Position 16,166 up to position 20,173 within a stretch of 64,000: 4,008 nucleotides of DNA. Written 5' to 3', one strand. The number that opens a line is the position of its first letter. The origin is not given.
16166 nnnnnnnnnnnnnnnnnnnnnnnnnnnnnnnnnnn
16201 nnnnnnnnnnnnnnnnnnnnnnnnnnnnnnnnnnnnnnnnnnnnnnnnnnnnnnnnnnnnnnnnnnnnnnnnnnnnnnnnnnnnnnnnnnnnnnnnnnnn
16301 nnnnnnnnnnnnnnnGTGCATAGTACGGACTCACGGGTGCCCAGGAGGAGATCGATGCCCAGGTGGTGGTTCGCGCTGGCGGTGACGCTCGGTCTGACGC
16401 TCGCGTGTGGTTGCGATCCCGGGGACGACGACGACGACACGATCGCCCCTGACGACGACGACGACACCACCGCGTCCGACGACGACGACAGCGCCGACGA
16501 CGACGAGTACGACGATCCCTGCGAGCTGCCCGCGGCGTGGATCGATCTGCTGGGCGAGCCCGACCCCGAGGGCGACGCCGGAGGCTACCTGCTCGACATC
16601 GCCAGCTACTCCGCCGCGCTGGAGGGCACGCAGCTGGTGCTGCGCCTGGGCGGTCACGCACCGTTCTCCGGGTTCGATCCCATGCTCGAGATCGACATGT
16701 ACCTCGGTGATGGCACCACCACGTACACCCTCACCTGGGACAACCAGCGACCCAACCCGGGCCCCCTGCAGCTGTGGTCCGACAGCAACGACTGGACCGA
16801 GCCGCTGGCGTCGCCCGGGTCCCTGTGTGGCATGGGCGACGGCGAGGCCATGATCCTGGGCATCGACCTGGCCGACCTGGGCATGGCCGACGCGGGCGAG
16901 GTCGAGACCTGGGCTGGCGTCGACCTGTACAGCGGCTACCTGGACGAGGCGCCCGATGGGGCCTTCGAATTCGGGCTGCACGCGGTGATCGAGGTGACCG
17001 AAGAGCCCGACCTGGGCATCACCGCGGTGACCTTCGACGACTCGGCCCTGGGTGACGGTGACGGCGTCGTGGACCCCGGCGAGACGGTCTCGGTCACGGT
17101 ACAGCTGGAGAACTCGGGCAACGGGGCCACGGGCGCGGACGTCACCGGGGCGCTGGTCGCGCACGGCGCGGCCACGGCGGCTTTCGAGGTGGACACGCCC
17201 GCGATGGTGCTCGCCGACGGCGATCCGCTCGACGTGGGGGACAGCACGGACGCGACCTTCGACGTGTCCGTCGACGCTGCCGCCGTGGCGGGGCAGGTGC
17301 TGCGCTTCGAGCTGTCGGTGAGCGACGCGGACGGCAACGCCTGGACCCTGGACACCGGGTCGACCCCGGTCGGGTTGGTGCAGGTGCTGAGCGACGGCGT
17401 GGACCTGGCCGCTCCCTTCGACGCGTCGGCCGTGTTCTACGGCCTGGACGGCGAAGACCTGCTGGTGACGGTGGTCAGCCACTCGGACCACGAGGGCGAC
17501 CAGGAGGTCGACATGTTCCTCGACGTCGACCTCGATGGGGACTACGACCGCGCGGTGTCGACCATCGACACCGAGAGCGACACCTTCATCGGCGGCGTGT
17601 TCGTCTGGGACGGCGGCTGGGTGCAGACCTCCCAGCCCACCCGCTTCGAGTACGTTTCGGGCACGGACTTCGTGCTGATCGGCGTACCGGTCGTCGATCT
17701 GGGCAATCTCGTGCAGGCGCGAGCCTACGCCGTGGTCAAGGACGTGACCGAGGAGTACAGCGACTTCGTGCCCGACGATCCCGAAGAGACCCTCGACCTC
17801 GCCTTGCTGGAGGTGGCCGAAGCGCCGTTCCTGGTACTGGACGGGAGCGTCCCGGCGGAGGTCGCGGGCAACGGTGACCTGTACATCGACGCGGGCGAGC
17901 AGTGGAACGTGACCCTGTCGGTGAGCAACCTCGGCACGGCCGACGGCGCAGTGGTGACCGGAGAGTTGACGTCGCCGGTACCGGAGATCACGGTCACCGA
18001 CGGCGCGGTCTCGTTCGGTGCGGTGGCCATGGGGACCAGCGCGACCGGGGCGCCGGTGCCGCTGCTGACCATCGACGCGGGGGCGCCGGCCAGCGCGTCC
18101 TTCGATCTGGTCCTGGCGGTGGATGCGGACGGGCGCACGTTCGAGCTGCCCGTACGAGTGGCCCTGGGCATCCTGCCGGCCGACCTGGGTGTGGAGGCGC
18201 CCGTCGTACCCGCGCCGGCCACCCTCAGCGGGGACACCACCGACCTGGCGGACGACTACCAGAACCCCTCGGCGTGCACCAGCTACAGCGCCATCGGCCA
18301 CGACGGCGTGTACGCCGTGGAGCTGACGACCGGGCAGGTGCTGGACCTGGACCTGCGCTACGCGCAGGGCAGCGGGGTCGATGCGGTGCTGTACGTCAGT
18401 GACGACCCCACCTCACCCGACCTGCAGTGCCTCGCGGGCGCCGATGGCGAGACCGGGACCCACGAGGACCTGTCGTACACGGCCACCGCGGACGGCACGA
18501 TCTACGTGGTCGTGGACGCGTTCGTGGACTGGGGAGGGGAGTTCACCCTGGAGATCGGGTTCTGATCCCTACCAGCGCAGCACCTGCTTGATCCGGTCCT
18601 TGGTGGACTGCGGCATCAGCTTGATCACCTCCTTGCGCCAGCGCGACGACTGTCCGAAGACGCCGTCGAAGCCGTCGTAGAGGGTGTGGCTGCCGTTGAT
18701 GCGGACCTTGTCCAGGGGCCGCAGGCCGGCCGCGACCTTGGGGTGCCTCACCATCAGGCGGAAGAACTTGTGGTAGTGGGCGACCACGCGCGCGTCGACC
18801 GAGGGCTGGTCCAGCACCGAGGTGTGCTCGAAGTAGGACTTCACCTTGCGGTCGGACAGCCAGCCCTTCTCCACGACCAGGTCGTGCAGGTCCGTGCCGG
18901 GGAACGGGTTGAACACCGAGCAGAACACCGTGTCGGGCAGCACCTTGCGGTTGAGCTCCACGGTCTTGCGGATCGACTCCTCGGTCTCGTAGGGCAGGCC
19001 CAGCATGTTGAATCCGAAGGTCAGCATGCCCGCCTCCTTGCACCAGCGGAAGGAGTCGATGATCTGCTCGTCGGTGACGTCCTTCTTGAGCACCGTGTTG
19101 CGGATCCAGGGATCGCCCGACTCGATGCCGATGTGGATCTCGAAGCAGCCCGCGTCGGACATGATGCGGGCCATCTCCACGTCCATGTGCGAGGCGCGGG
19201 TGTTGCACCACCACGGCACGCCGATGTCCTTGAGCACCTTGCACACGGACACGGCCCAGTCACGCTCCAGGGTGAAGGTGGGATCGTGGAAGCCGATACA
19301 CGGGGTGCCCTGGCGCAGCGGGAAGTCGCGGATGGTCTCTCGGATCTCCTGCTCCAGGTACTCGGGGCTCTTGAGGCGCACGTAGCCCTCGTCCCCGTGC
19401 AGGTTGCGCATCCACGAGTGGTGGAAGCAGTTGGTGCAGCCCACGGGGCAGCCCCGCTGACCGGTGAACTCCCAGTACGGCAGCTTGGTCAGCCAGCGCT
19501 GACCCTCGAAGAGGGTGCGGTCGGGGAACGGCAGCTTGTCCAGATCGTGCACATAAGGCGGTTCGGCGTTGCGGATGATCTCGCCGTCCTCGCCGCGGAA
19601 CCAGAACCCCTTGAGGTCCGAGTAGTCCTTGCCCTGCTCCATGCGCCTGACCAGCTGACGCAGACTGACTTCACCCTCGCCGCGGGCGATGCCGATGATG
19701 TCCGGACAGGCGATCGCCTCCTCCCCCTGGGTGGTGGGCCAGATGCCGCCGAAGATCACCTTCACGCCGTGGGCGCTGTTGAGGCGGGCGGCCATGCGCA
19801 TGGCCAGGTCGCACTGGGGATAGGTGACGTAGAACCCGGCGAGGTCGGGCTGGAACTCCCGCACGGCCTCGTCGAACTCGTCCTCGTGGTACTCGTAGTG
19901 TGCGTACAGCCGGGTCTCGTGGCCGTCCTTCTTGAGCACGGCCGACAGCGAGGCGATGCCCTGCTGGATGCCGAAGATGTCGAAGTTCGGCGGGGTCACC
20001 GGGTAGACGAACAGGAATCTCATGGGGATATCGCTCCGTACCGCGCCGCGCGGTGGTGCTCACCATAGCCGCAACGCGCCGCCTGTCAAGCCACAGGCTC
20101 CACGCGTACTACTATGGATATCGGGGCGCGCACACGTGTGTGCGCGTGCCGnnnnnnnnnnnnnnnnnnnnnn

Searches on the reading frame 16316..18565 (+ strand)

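Call 61: search_protein_families(library=pfam, proteins=[window:16316-18565:+], max_evalue=0.00001)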
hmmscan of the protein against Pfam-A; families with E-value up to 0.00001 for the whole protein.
window:16316-18565:+ (749 aa): 1 family
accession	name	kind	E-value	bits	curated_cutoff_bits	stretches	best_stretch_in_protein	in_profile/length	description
PF04151.21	PPC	-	1.7e-06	29.2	25.9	1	665-734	4-69/70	Bacterial pre-peptidase C-terminal domain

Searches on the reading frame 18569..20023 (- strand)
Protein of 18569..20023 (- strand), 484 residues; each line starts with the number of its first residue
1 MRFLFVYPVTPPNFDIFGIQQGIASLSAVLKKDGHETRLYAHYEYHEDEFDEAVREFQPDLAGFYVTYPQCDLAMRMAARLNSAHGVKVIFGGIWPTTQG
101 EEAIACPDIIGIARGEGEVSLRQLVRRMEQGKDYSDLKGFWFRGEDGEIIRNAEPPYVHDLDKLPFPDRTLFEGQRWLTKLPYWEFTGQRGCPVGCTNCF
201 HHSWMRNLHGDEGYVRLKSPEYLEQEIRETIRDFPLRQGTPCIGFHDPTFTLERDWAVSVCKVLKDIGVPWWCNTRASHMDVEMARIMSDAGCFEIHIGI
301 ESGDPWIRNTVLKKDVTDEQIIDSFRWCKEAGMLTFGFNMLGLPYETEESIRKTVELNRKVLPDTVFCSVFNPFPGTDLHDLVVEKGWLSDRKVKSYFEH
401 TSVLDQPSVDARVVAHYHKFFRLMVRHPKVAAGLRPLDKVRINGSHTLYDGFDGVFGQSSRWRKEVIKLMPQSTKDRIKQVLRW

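Call 62: search_protein_families(library=pfam, proteins=[window:18569-20023:-], max_evalue=0.01)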
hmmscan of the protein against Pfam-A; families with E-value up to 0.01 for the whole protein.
window:18569-20023:- (484 aa): 2 families
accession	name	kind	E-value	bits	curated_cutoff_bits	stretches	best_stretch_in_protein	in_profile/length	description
PF04055.27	Radical_SAM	-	2.5e-18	67.2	29.5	1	189-357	4-165/166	Radical SAM superfamily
PF02310.24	B12-binding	-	1.5e-11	44.7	32.1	1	21-124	15-120/121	B12 binding domain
